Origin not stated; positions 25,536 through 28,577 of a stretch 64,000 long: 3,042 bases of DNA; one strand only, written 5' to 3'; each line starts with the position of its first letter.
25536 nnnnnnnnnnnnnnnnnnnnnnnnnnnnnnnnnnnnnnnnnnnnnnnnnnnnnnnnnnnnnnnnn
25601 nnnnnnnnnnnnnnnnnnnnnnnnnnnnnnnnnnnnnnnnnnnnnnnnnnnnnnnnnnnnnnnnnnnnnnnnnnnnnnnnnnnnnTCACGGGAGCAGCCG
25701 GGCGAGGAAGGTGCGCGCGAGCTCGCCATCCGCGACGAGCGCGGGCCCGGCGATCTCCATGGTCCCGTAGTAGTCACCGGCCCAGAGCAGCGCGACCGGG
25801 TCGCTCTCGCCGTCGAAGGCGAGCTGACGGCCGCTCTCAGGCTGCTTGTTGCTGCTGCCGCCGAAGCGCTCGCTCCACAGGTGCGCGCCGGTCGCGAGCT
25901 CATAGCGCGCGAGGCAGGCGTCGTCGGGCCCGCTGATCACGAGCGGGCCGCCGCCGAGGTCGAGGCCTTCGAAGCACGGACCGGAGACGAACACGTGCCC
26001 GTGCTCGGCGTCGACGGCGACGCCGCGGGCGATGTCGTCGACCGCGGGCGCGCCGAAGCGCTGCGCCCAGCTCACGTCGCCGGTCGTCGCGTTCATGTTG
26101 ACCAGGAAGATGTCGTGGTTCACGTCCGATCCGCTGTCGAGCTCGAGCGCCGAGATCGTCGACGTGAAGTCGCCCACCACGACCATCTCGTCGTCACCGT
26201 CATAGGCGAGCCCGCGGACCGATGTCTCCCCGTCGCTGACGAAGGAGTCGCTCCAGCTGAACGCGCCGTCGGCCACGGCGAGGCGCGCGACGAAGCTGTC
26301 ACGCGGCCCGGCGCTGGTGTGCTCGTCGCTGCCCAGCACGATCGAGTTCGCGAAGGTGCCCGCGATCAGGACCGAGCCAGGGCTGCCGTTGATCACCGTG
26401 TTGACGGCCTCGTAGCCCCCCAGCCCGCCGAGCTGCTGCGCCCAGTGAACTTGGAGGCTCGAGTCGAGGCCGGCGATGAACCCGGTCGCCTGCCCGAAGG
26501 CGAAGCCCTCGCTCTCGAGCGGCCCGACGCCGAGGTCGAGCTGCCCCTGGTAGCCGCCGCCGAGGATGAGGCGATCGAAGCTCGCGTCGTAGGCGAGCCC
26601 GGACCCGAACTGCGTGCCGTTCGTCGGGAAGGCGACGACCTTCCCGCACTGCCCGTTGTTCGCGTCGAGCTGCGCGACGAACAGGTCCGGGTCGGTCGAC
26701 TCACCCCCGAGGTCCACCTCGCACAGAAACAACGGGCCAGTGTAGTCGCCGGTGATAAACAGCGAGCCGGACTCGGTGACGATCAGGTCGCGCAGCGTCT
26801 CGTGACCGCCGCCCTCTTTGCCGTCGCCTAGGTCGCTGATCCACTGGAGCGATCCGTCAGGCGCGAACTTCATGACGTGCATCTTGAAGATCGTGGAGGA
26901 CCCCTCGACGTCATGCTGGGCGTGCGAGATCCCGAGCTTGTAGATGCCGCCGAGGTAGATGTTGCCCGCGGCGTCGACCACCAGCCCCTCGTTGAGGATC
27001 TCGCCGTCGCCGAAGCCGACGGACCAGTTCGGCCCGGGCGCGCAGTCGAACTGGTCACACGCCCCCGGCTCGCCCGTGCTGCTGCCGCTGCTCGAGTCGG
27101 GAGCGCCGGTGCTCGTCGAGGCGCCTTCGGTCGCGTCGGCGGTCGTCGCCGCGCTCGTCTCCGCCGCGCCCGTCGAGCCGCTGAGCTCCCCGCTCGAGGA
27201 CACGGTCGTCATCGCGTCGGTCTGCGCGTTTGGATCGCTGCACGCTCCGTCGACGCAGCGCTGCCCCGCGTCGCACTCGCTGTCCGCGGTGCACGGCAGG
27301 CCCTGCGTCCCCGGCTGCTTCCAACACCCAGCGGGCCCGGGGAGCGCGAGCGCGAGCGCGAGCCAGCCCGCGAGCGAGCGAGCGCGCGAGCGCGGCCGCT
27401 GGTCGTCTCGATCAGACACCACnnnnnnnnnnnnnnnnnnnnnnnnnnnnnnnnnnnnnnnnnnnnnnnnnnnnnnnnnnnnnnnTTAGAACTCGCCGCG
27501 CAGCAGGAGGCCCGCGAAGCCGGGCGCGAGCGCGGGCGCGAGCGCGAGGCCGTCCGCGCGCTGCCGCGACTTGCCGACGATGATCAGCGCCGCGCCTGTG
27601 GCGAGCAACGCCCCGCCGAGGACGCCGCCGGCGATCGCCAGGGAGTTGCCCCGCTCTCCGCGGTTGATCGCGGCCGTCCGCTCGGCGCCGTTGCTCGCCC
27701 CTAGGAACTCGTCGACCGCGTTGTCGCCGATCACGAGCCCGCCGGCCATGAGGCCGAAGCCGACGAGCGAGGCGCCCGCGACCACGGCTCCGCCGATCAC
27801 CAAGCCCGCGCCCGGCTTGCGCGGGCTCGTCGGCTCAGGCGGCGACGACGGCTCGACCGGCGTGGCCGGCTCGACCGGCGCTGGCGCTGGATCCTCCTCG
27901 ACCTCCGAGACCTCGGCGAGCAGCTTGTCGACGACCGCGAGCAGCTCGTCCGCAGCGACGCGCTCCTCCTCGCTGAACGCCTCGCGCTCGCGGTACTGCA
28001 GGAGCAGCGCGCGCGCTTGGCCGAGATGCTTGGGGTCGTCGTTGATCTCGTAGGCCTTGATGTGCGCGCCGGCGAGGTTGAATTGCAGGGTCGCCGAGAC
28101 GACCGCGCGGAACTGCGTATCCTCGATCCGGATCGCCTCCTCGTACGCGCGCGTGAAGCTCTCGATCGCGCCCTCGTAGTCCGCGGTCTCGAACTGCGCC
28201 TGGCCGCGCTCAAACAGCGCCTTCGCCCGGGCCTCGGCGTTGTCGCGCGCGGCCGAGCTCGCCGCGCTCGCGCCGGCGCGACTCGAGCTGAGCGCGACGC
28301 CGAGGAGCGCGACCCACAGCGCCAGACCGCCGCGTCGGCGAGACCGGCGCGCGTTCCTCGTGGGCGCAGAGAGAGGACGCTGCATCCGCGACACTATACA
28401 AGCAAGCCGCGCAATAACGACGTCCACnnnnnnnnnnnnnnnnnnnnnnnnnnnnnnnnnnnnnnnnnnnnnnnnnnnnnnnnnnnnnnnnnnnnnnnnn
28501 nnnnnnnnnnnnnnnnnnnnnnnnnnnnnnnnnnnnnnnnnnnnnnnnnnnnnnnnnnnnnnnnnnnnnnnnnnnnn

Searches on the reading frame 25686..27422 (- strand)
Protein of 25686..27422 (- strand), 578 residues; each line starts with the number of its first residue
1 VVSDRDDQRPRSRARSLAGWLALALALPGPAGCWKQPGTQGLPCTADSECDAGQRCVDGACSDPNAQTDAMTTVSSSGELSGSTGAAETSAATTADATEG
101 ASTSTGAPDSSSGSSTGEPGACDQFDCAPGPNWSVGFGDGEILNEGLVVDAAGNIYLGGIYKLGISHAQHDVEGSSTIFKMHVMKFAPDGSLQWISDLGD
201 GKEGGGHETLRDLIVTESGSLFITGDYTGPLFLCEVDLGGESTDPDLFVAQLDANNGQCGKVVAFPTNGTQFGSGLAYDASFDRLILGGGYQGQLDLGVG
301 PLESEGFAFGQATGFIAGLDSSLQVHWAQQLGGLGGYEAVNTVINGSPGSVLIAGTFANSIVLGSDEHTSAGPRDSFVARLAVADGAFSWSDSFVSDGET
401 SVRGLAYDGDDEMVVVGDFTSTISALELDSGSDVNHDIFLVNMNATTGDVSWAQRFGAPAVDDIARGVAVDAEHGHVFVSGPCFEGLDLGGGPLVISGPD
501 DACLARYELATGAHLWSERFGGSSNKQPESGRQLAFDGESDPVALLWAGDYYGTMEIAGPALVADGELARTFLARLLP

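Call 29: search_protein_families(library=pfam, proteins=[window:25686-27422:-], max_evalue=0.001)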
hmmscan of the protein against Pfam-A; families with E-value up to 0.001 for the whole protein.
window:25686-27422:- (578 aa): 3 families
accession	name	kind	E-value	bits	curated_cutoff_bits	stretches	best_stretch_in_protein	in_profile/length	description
PF17164.10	DUF5122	-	0.00024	21.8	27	0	361-382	6-27/36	Domain of unknown function (DUF5122) beta-propeller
PF13360.13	PQQ_2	-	0.00031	20.9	27.6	0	377-522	4-103/233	Outer membrane protein assembly factor BamB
PF06739.17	SBBP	-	0.00066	20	20.5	0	452-472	2-22/38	Beta-propeller repeat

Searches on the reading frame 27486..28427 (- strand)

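Call 29: search_protein_families(library=pfam, proteins=[window:27486-28427:-], max_evalue=0.001)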
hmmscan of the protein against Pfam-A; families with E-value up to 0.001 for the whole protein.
window:27486-28427:- (313 aa): 1 family
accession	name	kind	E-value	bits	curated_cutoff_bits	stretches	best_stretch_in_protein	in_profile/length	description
PF07719.23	TPR_2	-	0.00022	21.6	27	1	68-97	1-30/34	Tetratricopeptide repeat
